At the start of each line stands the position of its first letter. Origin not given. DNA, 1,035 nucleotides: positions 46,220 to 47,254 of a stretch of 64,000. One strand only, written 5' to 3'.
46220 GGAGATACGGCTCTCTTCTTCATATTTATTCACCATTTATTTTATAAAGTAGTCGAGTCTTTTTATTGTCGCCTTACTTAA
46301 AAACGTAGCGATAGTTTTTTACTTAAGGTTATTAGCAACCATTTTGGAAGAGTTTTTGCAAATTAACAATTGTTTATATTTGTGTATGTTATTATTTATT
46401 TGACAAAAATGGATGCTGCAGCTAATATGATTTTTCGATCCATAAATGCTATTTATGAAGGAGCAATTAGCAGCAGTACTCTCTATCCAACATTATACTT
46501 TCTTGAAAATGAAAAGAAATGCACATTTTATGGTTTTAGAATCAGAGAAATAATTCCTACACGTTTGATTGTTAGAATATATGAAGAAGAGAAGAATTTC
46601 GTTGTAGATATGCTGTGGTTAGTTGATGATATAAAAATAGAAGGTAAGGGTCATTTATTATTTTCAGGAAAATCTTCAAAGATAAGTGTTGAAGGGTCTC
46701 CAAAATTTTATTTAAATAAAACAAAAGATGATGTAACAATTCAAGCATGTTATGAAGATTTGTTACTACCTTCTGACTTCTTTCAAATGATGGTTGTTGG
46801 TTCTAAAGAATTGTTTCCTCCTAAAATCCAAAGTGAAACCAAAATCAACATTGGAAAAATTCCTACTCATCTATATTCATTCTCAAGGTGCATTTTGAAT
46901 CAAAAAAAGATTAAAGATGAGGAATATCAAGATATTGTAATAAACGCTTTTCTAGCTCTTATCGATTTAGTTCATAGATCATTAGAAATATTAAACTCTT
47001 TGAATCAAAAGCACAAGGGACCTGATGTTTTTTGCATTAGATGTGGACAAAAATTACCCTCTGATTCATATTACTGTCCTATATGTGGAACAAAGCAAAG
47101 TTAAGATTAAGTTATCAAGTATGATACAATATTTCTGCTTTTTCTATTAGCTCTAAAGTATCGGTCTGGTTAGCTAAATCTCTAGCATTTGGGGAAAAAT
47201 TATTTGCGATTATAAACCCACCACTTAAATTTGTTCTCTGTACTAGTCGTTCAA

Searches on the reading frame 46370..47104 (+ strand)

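Call 70: search_protein_families(library=pfam, proteins=[window:46370-47104:+], max_evalue=0.00001)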
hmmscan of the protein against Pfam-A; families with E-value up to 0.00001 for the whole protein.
window:46370-47104:+ (244 aa): 1 family
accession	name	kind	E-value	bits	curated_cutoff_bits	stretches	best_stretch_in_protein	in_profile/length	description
PF13240.11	Zn_Ribbon_1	-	6.8e-06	26.2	25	0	221-242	1-22/23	zinc-ribbon domain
